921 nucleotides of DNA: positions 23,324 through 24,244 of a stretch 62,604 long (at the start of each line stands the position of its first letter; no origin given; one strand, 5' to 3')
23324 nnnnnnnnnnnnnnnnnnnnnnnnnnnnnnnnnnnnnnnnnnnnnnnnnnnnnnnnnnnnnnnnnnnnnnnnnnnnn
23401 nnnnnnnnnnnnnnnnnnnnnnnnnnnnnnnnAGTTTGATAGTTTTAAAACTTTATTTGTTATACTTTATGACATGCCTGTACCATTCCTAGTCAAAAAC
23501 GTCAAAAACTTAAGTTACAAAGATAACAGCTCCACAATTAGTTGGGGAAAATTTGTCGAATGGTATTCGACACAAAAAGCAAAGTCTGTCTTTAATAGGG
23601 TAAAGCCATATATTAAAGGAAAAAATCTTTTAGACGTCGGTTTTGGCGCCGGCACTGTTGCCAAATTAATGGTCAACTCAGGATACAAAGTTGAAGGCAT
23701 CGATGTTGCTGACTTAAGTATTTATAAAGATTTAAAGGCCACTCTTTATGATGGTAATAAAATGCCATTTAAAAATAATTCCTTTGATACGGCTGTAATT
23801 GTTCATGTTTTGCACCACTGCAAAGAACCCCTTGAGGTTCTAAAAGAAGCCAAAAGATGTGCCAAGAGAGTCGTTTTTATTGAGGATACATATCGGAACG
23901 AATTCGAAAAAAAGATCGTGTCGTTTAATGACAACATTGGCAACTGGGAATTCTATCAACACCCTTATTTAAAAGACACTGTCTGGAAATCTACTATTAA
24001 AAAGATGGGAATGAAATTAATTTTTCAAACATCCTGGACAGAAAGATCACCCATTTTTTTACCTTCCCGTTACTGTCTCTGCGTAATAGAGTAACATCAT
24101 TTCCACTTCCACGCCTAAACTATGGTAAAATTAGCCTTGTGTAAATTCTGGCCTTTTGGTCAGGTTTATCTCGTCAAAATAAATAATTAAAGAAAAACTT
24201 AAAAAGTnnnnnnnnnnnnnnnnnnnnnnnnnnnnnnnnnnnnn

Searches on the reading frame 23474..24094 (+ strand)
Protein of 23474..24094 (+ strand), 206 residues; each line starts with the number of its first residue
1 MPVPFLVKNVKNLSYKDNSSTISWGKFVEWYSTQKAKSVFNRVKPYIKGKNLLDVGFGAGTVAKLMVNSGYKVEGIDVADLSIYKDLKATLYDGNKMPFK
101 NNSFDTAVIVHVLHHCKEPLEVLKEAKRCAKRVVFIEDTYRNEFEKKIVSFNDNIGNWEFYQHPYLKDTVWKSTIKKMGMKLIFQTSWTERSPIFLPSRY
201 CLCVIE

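Call 6: search_protein_families(library=pfam, proteins=[window:23474-24094:+], max_evalue=0.01)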
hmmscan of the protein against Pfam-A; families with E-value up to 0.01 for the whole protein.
window:23474-24094:+ (206 aa): 8 families
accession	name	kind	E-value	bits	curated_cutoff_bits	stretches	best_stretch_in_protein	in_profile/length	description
PF08241.18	Methyltransf_11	-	2.2e-14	54.3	21.2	1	53-131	1-88/95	Methyltransferase domain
PF13489.12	Methyltransf_23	-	3.9e-12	46.7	27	1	42-139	15-119/164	Methyltransferase domain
PF13649.12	Methyltransf_25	-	2.1e-09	38.4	27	1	53-131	2-94/97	Methyltransferase domain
PF08242.18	Methyltransf_12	-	9.5e-07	29.9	30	1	53-131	1-93/98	Methyltransferase domain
PF07021.18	MetW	-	2.8e-06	27.6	21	1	48-134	13-106/193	Methionine biosynthesis protein MetW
PF13847.12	Methyltransf_31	-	6.3e-06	26.4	27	1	48-155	3-129/145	Methyltransferase domain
PF08003.17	Methyltransf_9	-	3.9e-05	23.2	23.8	1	29-129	97-208/315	Protein of unknown function (DUF1698)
PF01209.24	Ubie_methyltran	-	0.0021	17.9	20.1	0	47-131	46-144/233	ubiE/COQ5 methyltransferase family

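Call 7: search_protein_families(library=ncbifam, proteins=[window:23474-24094:+], max_evalue=0.01)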
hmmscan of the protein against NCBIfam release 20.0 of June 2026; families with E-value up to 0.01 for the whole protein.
window:23474-24094:+ (206 aa): 19 families
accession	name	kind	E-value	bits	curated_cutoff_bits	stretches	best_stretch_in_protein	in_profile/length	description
NF041255.1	mycofact_MftM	equivalog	1.2e-10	41.2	200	1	35-137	126-240/289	mycofactocin oligosaccharide methyltransferase MftM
NF045667.1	MTase_DVU1556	equivalog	2.2e-09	37.1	155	1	48-182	22-162/213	DVU_1556 family methyltransferase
TIGR01983.1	UbiG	equivalog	6.7e-08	32.1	102.95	1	33-130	34-143/228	bifunctional 2-polyprenyl-6-hydroxyphenol methylase/3-demethylubiquinol 3-O-methyltransferase UbiG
NF004452.0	PRK05785.1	equivalog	3.2e-07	30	207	1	14-136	21-144/228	hypothetical protein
NF043040.1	corrin_prot_MT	hypoth_equivalog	1e-06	28.4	180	1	27-79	18-72/216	corrinoid protein-associated methyltransferase CpaM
TIGR01934.1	MenG_MenH_UbiE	subfamily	1.1e-06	28.1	158.35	1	15-132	12-135/223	ubiquinone/menaquinone biosynthesis methyltransferase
TIGR00452.1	TIGR00452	equivalog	1.2e-06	27.6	275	1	29-131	99-212/316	tRNA 5-methoxyuridine(34)/uridine 5-oxyacetic acid(34) synthase CmoB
NF011650.0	PRK15068.1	equivalog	3e-06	26.4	209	1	29-129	104-216/324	tRNA 5-methoxyuridine(34)/uridine 5-oxyacetic acid(34) synthase CmoB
TIGR02081.1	metW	equivalog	1.9e-05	24.3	189.5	1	48-134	13-106/194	methionine biosynthesis protein MetW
NF001241.0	PRK00216.1-2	equivalog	2.8e-05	23.9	327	1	47-131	50-140/231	demethylmenaquinone methyltransferase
TIGR02021.1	BchM-ChlM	equivalog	3.3e-05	23.4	158.9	1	39-85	44-91/218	magnesium protoporphyrin IX methyltransferase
TIGR02752.1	MenG_heptapren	equivalog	0.00041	20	419.85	1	14-132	17-143/231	demethylmenaquinone methyltransferase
NF001243.0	PRK00216.1-4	equivalog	0.00041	19.7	235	1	15-132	20-145/237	demethylmenaquinone methyltransferase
NF004851.0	PRK06202.1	equivalog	0.00048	19.6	243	0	100-144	126-172/237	hypothetical protein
NF047649.1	MTase_UXPK_star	exception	0.00068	18.7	460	1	48-132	77-175/283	methyltransferase/UXPK-star double selenoprotein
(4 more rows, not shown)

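Call 10: search_protein_families(library=padloc, proteins=[window:23474-24094:+], max_evalue=0.01)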
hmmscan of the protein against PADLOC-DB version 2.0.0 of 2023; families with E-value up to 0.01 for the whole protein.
window:23474-24094:+ (206 aa): 2 families
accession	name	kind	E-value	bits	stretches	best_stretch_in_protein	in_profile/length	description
PDLC04134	mad2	-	0.0007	16.5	1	47-132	290-388/492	mads_2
PDLC03224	MTase_II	-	0.0018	15.3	1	13-152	57-189/481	Type II methyltransferase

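Call 65: search_protein_families(library=phrogs, proteins=[window:23474-24094:+], max_evalue=0.001)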
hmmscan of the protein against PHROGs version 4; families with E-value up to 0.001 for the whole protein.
window:23474-24094:+ (206 aa): 3 families
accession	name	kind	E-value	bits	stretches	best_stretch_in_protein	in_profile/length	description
phrog_22502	-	other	4.2e-06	27.7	1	31-128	52-163/276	methyltransferase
phrog_23522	-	unknown function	1.3e-05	25.9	1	48-132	51-146/273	-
phrog_14544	-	unknown function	0.00063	19.8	0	28-127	103-213/323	-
